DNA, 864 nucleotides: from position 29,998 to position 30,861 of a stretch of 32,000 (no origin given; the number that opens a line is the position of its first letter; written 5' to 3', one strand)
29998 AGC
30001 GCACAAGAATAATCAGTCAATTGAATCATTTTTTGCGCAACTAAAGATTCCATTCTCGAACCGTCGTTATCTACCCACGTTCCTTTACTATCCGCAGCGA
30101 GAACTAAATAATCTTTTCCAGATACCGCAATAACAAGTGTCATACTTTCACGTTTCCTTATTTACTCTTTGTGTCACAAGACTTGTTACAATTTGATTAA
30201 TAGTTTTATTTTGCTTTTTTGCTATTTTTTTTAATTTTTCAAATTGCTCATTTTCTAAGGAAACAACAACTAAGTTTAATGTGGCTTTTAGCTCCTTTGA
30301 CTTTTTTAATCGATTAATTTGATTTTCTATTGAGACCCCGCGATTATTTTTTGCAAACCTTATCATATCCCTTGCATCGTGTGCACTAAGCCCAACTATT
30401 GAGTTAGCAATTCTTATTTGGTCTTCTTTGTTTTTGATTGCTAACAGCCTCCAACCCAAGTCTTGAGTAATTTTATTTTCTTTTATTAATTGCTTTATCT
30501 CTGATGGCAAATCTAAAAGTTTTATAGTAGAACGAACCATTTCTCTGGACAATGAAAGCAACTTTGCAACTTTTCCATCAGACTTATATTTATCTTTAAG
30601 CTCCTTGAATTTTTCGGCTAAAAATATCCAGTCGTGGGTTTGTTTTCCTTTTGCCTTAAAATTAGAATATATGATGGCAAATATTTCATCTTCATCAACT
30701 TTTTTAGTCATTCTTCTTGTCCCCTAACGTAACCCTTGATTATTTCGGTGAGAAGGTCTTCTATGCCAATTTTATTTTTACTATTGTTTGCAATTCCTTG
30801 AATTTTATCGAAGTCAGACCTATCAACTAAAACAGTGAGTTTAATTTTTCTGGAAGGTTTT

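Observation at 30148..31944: Three ribbon-helix-helix-like modules and three copies of a ParB helix motif within one operon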

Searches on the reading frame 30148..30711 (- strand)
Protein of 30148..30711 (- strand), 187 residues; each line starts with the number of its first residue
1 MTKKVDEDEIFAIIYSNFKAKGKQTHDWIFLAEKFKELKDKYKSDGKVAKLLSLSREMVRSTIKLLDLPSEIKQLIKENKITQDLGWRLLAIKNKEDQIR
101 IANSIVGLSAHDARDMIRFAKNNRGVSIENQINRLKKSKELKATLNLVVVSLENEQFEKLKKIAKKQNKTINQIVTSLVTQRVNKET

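Call 7: search_protein_families(library=pfam, proteins=[window:30148-30711:-], max_evalue=1)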
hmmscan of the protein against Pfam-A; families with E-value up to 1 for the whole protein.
window:30148-30711:- (187 aa): 6 families
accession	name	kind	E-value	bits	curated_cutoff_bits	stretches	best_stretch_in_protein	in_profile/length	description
PF17762.8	HTH_ParB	-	2.2e-11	44.2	22.6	1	32-107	9-85/102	ParB HTH domain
PF13467.12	RHH_4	-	0.0002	21.8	25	1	150-182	15-47/67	Ribbon-helix-helix domain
PF13013.11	F-box-like_2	-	0.11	12.9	21.6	1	62-145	19-77/107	F-box-like domain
PF20463.3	PDH_C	-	0.19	12.5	22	1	100-164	32-100/102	Prephenate dehydrogenase, dimerization domain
PF13847.12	Methyltransf_31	-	0.21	11.7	27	0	118-169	24-73/145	Methyltransferase domain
PF19891.5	DUF6364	-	0.97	10.4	27.3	1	150-181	7-38/70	Family of unknown function (DUF6364)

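Call 10: search_solved_structures(query=window:30148-30711:-, max_evalue=10, show_alignments=2)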
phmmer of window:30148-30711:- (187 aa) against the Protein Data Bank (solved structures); distinct sequences matched with E-value up to 10: 16.
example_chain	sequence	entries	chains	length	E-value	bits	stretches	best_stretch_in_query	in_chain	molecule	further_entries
4umk_A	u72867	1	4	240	1.6e-05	28.1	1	29-124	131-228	PROBABLE CHROMOSOME-PARTITIONING PROTEIN PARB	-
6sdk_A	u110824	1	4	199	0.00061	23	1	45-104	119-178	Stage 0 sporulation protein J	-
7ng0_A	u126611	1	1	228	0.0033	20.6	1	46-107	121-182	Nucleoid occlusion protein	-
6s6h_A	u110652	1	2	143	0.0036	20.5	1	33-123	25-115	Chromosome-partitioning protein ParB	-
7nfu_A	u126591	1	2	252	0.0038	20.4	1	47-107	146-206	Nucleoid occlusion protein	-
6t1f_A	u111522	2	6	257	0.013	18.6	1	33-123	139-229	Chromosome-partitioning protein ParB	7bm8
6y93_A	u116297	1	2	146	0.014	18.6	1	47-111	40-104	Nucleoid occlusion protein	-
7bnr_A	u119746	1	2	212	0.018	18.2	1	30-122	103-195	ParB family protein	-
7o0n_A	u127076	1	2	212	0.018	18.2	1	30-122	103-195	ParB family protein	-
7bnk_A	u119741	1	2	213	0.018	18.2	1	30-122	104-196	ParB family protein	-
7ol9_A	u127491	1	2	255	0.031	17.4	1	47-111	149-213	Nucleoid occlusion protein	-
6n3q_E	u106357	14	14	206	0.31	14.2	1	25-89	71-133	Translocation protein SEC66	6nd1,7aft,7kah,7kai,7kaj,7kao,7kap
4ly6_A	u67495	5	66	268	0.54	13.4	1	56-125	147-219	Transcriptional regulator (NtrC family)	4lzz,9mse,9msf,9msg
1ny6_A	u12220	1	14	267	0.54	13.4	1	56-125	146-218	transcriptional regulator (NtrC family)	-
3m0e_A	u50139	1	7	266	0.56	13.4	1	56-125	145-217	Transcriptional regulator (NtrC family)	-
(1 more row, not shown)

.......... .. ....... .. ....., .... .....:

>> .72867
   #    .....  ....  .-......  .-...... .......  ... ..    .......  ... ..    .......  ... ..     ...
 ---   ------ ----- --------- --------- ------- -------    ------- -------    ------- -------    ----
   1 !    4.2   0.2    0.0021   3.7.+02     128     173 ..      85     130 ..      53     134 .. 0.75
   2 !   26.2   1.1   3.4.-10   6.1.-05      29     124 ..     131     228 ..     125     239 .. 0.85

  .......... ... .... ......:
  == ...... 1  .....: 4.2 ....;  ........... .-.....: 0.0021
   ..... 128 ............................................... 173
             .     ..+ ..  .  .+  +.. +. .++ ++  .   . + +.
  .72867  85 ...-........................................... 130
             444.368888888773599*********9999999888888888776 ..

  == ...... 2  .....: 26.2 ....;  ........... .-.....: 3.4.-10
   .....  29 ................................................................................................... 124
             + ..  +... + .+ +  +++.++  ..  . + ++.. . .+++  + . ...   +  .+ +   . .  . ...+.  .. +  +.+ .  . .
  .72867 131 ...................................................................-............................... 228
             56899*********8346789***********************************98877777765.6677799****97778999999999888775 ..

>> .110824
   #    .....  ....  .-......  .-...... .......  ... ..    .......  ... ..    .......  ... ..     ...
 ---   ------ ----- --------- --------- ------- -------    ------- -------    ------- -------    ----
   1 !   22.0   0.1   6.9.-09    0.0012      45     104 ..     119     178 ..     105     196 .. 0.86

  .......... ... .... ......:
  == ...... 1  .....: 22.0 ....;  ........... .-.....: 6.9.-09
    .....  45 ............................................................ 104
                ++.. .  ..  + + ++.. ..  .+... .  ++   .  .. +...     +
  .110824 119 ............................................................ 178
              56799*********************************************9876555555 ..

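Call 12: find_homologous_proteins(query=window:30148-30711:-)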
Query window:30148-30711:- (187 aa): 17 proteins with E <= 0.001 among 314 candidates.
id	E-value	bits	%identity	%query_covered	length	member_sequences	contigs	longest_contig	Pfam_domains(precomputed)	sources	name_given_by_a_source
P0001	1.3e-108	378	100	100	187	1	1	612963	PF17762.9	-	-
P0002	1.3e-62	228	61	99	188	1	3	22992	PF17762.9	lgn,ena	-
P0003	7.2e-62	226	58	99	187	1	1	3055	PF17762.9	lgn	-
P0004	6.8e-61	223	61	97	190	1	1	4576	PF17762.9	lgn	-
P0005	5.0e-60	220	58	99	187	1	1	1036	PF17762.9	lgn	-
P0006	1.0e-59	219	58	98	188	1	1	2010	PF17762.9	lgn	-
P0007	1.2e-59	219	57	99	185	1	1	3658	PF17762.9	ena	-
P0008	1.7e-59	218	60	94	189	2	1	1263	PF17762.9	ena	-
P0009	1.7e-59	218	58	96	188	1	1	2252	PF17762.9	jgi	jgi:hypothetical protein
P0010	2.6e-59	218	60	96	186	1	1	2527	PF17762.9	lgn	-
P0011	2.8e-59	218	58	98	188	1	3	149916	PF17762.9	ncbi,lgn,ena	-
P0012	8.9e-59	216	58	96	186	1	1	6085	PF17762.9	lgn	-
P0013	4.3e-58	214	59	96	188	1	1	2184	PF17762.9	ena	-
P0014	5.5e-58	213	59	94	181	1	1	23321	PF17762.9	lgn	-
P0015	2.6e-56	208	58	99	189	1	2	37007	PF17762.9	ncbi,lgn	ncbi:MAG: hypothetical protein ABIE55_01095 [Candidatus Aenigmatarchaeota archaeon]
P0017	1.5e-31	127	52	68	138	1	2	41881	PF17762.9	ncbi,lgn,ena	-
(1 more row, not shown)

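Call 17: find_encoding_contigs(protein=P0015, flank=10000, max_places=3)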
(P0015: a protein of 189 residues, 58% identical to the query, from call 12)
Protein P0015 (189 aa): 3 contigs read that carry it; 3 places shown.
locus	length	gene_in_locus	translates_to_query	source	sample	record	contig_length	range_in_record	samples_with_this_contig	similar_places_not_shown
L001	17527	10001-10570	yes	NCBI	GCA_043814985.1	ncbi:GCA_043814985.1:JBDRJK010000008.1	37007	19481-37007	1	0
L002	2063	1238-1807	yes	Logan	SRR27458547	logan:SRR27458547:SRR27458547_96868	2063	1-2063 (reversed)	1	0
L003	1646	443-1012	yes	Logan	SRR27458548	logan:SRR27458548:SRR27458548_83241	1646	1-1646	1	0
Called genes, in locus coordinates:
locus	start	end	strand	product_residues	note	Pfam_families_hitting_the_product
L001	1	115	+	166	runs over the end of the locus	PF00694:Aconitase_C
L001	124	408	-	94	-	-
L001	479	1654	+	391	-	PF06202:GDE_C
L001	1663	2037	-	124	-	-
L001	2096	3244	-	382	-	PF01116:F_bP_aldolase, PF08013:GatZ_KbaZ-like (weak)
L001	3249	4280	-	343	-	PF00365:PFK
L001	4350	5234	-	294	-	PF04909:Amidohydro_2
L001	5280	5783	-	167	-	-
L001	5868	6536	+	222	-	-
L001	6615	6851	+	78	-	-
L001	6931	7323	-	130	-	-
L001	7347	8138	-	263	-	PF00459:Inositol_P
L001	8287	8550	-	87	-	-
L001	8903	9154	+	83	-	-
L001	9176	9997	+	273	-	PF02195:ParB_N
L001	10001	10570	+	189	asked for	PF17762:HTH_ParB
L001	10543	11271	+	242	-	PF00227:Proteasome (weak)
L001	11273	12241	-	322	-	PF01555:N6_N4_Mtase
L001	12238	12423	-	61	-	-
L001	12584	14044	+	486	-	PF00171:Aldedh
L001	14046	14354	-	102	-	-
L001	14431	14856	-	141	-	PF01918:Alba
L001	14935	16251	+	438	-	PF02878:PGM_PMM_I, PF02879:PGM_PMM_II, PF02880:PGM_PMM_III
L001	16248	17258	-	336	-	-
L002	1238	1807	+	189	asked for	PF17762:HTH_ParB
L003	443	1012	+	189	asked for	PF17762:HTH_ParB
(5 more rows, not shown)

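Call 18: find_encoding_contigs(protein=P0011, flank=10000, max_places=3)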
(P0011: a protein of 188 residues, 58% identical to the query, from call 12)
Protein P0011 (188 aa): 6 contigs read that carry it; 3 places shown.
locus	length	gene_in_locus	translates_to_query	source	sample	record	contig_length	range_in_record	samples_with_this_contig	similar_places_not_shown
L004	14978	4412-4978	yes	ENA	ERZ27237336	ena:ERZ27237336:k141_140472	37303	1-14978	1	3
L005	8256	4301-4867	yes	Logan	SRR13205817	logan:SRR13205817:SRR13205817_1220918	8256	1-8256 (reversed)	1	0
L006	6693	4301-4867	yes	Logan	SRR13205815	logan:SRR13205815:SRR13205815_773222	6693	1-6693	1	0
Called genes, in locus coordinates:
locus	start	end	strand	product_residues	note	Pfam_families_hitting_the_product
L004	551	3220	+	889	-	PF01170:UPF0020 (faint), PF02384:N6_Mtase, PF20473:MmeI_Mtase, PF07669:Eco57I, PF12950:TaqI_C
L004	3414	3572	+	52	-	-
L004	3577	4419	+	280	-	PF02195:ParB_N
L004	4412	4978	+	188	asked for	PF17762:HTH_ParB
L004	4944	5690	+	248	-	PF00227:Proteasome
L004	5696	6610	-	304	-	PF01555:N6_N4_Mtase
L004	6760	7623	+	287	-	-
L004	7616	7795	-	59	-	-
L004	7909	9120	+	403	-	PF04434:SWIM (weak), PF01609:DDE_Tnp_1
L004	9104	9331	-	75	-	-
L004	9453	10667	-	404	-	PF01142:TruD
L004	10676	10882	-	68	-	-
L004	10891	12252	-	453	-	PF01566:Nramp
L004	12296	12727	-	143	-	-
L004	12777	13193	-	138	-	-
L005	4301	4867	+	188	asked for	PF17762:HTH_ParB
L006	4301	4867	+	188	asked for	PF17762:HTH_ParB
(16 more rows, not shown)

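Call 19: find_encoding_contigs(protein=P0001, flank=10000, max_places=3)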
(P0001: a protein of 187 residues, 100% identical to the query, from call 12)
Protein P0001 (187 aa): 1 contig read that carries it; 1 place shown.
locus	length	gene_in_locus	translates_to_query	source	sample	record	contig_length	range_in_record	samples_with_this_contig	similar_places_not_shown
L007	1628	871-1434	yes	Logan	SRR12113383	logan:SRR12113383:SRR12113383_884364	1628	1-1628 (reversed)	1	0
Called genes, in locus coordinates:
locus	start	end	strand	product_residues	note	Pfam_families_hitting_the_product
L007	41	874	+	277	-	PF02195:ParB_N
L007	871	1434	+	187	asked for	PF17762:HTH_ParB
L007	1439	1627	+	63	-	?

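Call 20: find_encoding_contigs(protein=P0017, flank=8000, max_places=2)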
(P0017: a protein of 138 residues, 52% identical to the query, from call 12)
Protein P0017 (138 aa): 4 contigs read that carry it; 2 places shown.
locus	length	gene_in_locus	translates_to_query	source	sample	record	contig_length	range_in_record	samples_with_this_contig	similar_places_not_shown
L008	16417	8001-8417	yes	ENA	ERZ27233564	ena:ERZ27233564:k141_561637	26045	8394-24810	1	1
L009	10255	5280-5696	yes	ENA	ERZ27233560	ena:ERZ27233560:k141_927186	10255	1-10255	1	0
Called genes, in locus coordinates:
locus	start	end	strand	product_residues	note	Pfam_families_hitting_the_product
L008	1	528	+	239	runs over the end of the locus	-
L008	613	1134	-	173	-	-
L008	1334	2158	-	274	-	-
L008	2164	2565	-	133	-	PF01906:YbjQ_1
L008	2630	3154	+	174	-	-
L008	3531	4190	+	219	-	-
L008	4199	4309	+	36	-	-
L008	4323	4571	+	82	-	-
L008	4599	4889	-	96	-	-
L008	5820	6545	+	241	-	-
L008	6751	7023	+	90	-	-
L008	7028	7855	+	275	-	PF02195:ParB_N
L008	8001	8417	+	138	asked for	PF17762:HTH_ParB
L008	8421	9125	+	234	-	-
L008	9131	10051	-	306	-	PF01555:N6_N4_Mtase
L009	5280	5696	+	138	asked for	PF17762:HTH_ParB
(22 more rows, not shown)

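Call 21: find_encoding_contigs(protein=P0014, flank=8000, max_places=2)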
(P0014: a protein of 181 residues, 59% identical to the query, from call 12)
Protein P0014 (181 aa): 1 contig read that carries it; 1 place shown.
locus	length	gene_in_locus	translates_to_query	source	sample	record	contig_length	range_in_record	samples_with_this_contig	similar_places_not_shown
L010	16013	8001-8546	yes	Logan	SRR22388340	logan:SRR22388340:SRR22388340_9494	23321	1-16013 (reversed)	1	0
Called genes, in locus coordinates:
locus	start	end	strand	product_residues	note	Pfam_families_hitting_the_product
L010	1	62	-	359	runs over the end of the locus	PF13489:Methyltransf_23 (weak)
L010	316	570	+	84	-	-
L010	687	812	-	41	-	-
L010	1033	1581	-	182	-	PF00300:His_Phos_1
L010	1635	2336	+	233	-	-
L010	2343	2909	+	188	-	-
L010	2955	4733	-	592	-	PF14890:Intein_splicing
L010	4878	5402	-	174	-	-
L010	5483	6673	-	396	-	PF01609:DDE_Tnp_1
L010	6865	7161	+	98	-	-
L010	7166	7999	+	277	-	PF02195:ParB_N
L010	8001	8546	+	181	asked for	PF17762:HTH_ParB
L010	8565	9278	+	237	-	-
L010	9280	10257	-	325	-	PF01555:N6_N4_Mtase, PF05148:Methyltransf_8 (faint)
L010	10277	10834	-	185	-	-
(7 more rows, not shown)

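Call 22: predict_structure(alignment_id=A1)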
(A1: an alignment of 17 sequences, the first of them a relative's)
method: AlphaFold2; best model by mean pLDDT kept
length: 187 residues; sequences in the alignment: 17
mean_pLDDT: 85.9   pTM: 0.64
mean pLDDT of the five models: 85.9, 85.5, 84.9, 84.5, 84.2
residues with pLDDT >= 90: 100; 70-90: 67; 50-70: 17; < 50: 3
segments of 3 or more residues with pLDDT < 50: none
pLDDT, mean of each block of 10 residues (from residue 1): 71 76 76 94 92 91 96 94 94 92 92 92 83 81 64 91 93 87 66
secondary structure, 60 per line:
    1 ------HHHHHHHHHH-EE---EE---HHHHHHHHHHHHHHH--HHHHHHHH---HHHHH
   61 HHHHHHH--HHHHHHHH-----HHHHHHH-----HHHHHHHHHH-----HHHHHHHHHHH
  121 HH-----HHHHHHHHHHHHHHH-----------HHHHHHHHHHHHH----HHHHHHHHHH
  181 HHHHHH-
elements in order: H7-16 H28-42 H45-52 H56-67 H70-77 H83-89 H95-104 H110-122 H128-142 H154-166 H171-186

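Call 26: search_protein_families(library=padloc, proteins=[window:30148-30711:-], max_evalue=0.1)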
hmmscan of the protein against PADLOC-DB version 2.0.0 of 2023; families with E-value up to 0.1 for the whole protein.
window:30148-30711:- (187 aa): 0 families
